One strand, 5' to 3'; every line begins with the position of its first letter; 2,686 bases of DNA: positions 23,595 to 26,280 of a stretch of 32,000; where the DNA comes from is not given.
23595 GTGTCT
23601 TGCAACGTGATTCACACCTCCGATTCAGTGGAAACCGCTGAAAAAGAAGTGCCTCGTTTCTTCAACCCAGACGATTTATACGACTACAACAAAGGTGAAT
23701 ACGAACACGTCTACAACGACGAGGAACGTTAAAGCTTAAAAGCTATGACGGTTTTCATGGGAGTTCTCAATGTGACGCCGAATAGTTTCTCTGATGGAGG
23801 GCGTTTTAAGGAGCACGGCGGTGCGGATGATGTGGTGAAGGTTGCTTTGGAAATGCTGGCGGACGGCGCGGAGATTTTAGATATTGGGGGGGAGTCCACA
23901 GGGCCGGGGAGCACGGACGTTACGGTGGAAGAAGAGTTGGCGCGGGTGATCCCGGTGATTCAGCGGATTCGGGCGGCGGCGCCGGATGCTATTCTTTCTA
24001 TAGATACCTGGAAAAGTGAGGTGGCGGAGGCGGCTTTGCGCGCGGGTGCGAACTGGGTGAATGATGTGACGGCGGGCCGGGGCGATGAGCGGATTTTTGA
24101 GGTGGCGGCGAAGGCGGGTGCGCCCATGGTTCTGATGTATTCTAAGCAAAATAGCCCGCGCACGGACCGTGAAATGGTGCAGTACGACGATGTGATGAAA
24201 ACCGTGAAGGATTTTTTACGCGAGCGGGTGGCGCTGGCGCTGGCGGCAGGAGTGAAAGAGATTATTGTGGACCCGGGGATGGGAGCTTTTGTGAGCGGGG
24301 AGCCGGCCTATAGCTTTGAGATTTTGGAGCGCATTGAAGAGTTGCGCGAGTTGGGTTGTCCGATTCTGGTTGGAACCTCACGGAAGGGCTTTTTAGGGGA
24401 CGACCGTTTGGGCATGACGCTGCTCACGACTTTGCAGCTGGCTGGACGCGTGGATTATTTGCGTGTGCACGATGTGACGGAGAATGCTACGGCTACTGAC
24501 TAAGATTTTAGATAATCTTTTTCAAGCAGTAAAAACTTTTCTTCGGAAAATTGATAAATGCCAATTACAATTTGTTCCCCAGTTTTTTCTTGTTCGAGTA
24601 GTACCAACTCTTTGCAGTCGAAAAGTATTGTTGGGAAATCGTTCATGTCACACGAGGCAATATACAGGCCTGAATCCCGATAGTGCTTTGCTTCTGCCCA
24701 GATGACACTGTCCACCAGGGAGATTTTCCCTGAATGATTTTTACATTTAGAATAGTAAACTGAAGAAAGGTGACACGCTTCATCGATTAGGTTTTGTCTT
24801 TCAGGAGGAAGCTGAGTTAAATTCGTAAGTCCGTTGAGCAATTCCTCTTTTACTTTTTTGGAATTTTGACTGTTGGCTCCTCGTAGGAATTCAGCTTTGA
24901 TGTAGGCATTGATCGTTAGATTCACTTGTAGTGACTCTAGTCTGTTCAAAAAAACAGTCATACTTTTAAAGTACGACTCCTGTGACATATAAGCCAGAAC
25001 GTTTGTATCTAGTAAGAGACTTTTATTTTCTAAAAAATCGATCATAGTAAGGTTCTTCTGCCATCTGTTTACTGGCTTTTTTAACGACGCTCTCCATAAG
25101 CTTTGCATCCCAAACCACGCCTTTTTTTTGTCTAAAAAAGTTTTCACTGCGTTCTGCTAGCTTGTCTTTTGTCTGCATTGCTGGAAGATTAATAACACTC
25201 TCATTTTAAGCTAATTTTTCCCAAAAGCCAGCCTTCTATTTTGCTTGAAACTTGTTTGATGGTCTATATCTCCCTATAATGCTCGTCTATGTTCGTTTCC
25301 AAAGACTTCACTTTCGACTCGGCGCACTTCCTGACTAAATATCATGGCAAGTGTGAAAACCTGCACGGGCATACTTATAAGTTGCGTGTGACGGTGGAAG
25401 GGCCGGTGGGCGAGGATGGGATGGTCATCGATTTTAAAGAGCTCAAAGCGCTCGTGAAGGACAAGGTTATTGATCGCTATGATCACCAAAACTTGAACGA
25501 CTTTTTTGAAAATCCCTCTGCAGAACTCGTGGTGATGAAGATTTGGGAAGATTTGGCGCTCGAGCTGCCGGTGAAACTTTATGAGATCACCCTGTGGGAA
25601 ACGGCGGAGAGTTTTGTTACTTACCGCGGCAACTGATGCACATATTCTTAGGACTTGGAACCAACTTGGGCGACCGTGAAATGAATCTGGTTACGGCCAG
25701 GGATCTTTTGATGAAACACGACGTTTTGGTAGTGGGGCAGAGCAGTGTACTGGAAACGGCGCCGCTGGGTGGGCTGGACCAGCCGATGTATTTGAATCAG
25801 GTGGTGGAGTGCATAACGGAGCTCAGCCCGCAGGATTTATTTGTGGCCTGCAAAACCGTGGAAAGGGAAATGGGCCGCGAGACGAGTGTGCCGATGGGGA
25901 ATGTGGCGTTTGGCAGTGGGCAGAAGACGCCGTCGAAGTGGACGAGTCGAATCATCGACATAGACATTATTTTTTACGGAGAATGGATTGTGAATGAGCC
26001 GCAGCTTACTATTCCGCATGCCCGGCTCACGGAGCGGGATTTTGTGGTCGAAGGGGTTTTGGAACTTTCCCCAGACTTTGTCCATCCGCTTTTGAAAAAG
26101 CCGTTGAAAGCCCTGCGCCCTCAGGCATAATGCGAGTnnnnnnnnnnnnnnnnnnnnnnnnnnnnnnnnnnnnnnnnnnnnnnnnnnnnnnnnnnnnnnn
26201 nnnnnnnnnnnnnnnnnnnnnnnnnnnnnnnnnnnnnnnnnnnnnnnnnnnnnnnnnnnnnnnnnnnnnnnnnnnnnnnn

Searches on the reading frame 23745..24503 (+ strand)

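Call 5: search_protein_families(library=pfam, proteins=[window:23745-24503:+], max_evalue=1)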
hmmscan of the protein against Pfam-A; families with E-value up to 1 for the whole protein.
window:23745-24503:+ (252 aa): 2 families
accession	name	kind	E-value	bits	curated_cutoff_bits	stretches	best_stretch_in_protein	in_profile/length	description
PF00809.28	Pterin_bind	-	8.1e-69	232.4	25.5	1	5-242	1-244/244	Pterin binding enzyme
PF13671.12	AAA_33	-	0.042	14.6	27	0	81-132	50-103/143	AAA domain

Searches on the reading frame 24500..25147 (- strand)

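Call 5: search_protein_families(library=pfam, proteins=[window:24500-25147:-], max_evalue=1)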
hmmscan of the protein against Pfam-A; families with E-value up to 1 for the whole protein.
window:24500-25147:- (215 aa): 1 family
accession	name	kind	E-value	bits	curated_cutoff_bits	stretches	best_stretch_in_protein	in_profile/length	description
PF01850.27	PIN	-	0.0054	17.8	23.6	1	45-158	2-105/120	PIN domain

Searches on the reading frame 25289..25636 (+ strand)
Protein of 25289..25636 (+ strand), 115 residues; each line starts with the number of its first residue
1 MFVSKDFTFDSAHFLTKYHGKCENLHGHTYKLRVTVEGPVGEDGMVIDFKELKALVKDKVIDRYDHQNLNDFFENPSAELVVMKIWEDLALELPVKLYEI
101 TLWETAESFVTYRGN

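Call 5: search_protein_families(library=pfam, proteins=[window:25289-25636:+], max_evalue=1)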
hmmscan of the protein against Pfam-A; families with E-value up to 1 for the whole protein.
window:25289-25636:+ (115 aa): 1 family
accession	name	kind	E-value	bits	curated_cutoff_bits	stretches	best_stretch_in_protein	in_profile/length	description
PF01242.24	PTPS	-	8.1e-36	123.1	22.4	1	3-114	2-120/121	6-pyruvoyl tetrahydropterin synthase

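Call 6: search_protein_families(library=ncbifam, proteins=[window:25289-25636:+], max_evalue=1)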
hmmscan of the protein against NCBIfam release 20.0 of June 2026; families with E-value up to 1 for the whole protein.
window:25289-25636:+ (115 aa): 3 families
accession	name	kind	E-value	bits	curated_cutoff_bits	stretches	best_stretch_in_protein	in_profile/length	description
TIGR03367.1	queuosine_QueD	equivalog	2.1e-29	101.8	89.25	1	3-89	2-90/92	6-carboxytetrahydropterin synthase QueD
TIGR00039.1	6PTHBS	subfamily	2.7e-28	98.7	125.5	1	2-115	3-122/124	6-pyruvoyl tetrahydropterin synthase/6-carboxytetrahydropterin synthase family protein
TIGR03112.1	6_pyr_pter_rel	hypoth_equivalog_domain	7.5e-05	23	69.35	1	12-93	9-90/113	6-pyruvoyl tetrahydropterin synthase-related domain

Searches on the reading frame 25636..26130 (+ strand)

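Call 5: search_protein_families(library=pfam, proteins=[window:25636-26130:+], max_evalue=1)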
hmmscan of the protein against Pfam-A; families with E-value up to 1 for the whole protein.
window:25636-26130:+ (164 aa): 1 family
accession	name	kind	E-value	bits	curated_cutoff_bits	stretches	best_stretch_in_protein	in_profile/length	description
PF01288.25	HPPK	-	1.5e-30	106.4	25.7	1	4-146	1-116/116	7,8-dihydro-6-hydroxymethylpterin-pyrophosphokinase (HPPK)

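Call 6: search_protein_families(library=ncbifam, proteins=[window:25636-26130:+], max_evalue=1)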
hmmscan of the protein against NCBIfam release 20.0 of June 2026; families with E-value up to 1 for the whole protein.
window:25636-26130:+ (164 aa): 3 families
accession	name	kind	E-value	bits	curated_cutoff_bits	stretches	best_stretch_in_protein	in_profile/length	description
TIGR01498.1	folK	equivalog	5.6e-31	107.4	54.1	2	4-86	2-83/128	2-amino-4-hydroxy-6-hydroxymethyldihydropteridine diphosphokinase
NF010692.0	PRK14092.1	equivalog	1.6e-18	67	234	2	94-150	86-142/163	2-amino-4-hydroxy-6-hydroxymethyldihydropteridine diphosphokinase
NF007595.0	PRK10239.1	equivalog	2.3e-17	63.2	252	1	28-152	30-140/159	2-amino-4-hydroxy-6-hydroxymethyldihydropteridine diphosphokinase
